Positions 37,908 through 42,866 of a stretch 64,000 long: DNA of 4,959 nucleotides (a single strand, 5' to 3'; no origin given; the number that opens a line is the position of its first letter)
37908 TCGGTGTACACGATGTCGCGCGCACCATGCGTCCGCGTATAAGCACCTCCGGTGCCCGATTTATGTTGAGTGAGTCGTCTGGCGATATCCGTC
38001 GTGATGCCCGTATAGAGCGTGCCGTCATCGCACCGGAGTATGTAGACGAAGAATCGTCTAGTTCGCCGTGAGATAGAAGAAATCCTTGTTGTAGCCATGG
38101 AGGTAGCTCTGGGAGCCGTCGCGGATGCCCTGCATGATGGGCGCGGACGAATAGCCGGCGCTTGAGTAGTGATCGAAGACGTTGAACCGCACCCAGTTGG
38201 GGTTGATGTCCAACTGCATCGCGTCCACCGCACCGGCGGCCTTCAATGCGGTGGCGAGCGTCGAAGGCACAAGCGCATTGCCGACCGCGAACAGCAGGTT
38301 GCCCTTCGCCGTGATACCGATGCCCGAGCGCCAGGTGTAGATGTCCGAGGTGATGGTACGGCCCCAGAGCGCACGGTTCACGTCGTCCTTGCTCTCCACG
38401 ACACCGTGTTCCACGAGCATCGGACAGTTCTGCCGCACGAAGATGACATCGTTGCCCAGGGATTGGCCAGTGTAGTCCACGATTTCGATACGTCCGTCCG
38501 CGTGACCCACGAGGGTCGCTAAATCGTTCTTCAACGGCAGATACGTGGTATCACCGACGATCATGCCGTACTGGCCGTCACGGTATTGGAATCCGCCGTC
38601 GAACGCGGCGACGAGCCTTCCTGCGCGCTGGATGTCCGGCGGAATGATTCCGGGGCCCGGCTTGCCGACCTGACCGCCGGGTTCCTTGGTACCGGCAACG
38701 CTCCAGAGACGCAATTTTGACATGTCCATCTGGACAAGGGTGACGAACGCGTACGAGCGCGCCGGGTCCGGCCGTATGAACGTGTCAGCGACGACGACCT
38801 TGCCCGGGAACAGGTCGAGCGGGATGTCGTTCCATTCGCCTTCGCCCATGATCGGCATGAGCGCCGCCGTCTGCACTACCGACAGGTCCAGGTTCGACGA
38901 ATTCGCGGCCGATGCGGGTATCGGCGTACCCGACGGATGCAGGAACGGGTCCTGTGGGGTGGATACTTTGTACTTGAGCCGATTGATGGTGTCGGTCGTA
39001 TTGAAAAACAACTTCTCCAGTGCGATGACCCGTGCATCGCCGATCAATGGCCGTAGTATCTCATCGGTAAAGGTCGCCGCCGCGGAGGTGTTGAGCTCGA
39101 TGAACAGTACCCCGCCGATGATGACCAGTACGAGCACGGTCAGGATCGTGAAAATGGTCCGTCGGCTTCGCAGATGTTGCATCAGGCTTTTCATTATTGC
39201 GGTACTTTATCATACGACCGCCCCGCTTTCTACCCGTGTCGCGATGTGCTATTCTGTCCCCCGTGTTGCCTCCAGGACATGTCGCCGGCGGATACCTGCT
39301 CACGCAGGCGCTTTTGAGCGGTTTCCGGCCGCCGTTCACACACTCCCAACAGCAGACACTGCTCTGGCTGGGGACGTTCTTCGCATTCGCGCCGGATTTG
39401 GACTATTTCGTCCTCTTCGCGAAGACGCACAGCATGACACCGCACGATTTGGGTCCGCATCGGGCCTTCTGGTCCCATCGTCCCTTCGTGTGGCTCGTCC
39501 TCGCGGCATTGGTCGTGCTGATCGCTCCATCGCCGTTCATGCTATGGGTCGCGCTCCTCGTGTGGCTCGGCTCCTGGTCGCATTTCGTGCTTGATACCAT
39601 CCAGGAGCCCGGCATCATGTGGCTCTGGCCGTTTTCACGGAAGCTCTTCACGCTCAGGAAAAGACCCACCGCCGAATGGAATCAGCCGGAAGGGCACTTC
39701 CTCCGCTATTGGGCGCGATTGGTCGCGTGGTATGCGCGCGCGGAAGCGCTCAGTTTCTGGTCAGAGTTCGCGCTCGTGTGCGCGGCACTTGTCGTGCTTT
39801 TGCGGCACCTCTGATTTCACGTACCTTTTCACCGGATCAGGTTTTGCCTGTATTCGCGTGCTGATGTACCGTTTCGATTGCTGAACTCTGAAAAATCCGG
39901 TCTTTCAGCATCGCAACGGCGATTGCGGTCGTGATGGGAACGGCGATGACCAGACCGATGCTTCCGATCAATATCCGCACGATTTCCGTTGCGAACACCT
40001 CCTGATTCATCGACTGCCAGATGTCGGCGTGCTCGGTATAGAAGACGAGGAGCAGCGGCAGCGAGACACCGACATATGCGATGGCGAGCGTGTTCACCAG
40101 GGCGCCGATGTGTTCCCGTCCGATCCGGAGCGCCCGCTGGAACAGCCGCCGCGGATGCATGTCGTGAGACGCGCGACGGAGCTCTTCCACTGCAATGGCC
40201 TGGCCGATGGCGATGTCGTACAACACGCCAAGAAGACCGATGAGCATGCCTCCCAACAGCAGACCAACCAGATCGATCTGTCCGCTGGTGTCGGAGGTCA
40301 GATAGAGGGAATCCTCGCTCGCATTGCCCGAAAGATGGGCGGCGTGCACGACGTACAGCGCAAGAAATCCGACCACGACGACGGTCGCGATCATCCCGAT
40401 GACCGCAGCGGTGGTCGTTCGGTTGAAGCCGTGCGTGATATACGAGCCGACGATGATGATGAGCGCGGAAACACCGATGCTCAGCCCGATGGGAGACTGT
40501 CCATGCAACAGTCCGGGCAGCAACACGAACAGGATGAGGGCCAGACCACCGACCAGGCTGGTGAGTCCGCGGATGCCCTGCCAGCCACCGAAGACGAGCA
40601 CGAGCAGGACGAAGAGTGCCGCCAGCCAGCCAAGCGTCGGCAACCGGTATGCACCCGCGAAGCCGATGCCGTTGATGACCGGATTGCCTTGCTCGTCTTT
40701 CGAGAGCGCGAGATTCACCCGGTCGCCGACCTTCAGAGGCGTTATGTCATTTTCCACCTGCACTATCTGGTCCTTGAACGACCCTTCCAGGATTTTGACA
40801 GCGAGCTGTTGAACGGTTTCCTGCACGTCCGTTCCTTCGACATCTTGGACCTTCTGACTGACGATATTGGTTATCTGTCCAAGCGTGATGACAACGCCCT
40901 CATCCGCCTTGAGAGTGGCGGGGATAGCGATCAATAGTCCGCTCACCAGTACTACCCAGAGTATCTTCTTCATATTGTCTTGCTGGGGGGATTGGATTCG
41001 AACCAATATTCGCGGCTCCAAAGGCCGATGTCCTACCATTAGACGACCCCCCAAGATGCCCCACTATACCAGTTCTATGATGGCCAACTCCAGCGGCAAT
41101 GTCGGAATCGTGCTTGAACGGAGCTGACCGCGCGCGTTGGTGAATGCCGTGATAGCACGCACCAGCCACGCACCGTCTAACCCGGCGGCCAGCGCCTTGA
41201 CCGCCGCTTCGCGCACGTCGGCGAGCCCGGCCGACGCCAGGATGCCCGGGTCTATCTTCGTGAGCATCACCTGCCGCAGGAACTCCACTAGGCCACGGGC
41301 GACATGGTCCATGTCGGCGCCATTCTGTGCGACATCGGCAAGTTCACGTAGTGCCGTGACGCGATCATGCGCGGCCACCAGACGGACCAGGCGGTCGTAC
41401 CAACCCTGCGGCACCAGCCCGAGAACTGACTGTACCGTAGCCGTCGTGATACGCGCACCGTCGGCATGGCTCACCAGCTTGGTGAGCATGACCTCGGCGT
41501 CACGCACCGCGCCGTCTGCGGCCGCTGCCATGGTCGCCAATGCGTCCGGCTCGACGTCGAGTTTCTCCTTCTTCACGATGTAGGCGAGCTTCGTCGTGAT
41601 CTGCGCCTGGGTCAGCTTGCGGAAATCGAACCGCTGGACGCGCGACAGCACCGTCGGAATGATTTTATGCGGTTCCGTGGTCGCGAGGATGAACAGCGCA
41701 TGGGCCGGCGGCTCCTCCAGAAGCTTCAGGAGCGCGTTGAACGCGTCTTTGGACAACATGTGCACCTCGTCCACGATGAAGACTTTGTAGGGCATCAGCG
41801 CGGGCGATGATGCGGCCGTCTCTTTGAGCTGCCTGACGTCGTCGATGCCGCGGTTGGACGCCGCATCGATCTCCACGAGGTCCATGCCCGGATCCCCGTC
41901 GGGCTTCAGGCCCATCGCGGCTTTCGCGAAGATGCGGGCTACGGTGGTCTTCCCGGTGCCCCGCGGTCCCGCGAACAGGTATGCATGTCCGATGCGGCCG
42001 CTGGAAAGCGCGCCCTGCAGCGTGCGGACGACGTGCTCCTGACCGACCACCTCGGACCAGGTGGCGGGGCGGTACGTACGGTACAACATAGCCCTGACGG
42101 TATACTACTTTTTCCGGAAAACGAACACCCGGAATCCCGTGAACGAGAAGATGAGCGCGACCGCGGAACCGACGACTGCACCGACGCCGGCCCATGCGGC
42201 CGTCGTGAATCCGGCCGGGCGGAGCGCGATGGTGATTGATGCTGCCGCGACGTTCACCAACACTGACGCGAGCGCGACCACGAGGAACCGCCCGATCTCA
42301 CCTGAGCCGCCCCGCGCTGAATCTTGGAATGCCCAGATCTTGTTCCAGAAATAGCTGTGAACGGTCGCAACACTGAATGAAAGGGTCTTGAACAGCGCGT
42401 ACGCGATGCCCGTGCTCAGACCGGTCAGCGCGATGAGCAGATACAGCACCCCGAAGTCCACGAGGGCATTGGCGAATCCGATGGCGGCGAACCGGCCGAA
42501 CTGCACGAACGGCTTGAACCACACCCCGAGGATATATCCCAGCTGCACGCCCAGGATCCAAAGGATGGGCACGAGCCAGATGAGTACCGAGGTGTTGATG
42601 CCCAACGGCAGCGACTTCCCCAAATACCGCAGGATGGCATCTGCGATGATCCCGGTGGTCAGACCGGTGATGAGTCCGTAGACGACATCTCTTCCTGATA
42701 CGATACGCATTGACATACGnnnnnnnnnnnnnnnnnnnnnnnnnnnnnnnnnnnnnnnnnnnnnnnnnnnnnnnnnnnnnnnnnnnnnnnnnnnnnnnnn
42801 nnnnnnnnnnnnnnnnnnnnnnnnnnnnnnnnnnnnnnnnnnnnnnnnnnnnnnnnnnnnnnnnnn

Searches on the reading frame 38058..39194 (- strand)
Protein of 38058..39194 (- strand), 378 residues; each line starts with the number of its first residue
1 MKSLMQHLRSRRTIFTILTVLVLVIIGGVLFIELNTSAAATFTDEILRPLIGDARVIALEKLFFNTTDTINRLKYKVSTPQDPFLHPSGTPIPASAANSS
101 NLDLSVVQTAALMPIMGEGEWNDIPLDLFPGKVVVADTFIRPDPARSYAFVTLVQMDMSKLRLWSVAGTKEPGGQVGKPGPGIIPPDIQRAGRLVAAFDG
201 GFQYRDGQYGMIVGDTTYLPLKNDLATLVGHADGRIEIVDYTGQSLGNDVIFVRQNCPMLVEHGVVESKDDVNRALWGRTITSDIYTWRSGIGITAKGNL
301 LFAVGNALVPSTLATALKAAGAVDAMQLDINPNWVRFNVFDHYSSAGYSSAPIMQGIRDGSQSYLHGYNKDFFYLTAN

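Call 20: search_protein_families(library=pfam, proteins=[window:38058-39194:-], max_evalue=0.00001)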
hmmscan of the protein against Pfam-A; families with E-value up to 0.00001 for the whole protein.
window:38058-39194:- (378 aa): 1 family
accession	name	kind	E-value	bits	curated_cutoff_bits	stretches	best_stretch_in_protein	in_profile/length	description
PF09992.14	NAGPA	-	2.4e-07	31.5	25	1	194-329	3-137/169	Phosphodiester glycosidase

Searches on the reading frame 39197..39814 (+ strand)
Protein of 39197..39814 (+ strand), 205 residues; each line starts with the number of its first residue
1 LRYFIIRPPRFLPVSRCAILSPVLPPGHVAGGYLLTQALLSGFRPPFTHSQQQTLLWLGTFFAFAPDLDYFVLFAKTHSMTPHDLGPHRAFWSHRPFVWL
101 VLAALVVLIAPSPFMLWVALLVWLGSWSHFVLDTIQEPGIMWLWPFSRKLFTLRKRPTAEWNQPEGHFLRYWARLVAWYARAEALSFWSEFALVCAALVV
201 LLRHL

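Call 20: search_protein_families(library=pfam, proteins=[window:39197-39814:+], max_evalue=0.00001)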
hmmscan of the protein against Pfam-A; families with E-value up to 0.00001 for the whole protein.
window:39197-39814:+ (205 aa): 1 family
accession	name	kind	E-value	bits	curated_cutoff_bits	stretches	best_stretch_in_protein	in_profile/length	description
PF04307.19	YdjM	-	1.5e-14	54.3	29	1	27-200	5-168/176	YdjM inner membrane protein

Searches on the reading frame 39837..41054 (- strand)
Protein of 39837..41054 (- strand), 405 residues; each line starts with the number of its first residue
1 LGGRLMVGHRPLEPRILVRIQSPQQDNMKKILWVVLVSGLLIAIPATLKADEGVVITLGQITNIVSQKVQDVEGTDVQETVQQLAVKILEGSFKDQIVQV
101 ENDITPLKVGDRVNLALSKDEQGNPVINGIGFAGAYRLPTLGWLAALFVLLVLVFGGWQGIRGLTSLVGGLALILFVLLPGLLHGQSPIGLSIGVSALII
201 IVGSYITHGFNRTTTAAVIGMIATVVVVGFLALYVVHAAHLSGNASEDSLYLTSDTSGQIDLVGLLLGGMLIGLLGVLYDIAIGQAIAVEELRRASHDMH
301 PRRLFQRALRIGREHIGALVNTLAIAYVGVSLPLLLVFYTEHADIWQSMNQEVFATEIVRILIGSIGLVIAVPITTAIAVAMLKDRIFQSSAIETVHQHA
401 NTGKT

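Call 20: search_protein_families(library=pfam, proteins=[window:39837-41054:-], max_evalue=0.00001)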
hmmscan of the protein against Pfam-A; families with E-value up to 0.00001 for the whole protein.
window:39837-41054:- (405 aa): 1 family
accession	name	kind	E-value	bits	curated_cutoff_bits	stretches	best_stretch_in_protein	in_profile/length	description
PF07907.16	YibE_F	-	3.1e-68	230.4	27.2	1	142-380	2-240/241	YibE/F-like protein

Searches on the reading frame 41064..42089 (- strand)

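Call 20: search_protein_families(library=pfam, proteins=[window:41064-42089:-], max_evalue=0.00001)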
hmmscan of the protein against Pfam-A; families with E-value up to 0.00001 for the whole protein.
window:41064-42089:- (341 aa): 7 families
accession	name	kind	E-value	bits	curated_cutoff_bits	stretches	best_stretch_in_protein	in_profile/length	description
PF13177.12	DNA_pol3_delta2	-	6.5e-33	114.4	27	1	16-159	1-160/161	DNA polymerase III, delta subunit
PF00004.35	AAA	-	4.4e-16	59.9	21.2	1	38-156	2-125/131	ATPase family associated with various cellular activities (AAA)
PF12169.13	DNA_pol3_gamma3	-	1.8e-13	50.9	24.4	1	214-340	1-127/143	DNA polymerase III subunits gamma and tau domain III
PF22608.2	DNAX_ATPase_lid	-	7.4e-10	38.9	27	1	163-198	1-36/49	DNA polymerase III clamp loader subunit, ATPase lid domain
PF05496.18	RuvB_N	-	1.5e-06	28.5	27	1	7-126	2-110/159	Holliday junction DNA helicase RuvB P-loop domain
PF13401.12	AAA_22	-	3.4e-06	27.9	27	0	39-134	10-119/130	AAA domain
PF07728.20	AAA_5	-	5.3e-06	26.9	22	0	38-127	3-93/139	AAA domain (dynein-related subfamily)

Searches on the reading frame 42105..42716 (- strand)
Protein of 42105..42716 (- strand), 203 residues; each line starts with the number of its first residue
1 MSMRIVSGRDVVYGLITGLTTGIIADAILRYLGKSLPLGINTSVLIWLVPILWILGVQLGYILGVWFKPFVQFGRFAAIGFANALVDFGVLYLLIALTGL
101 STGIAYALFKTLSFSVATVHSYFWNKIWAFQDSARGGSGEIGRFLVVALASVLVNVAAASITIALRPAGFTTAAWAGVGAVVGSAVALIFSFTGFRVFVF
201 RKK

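Call 20: search_protein_families(library=pfam, proteins=[window:42105-42716:-], max_evalue=0.00001)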
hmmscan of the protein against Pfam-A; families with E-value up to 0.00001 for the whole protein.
window:42105-42716:- (203 aa): 1 family
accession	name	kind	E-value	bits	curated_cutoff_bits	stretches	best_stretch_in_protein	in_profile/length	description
PF04138.20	GtrA_DPMS_TM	-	1.1e-16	61.5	26.1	1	75-200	1-117/117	GtrA/DPMS, transmembrane domain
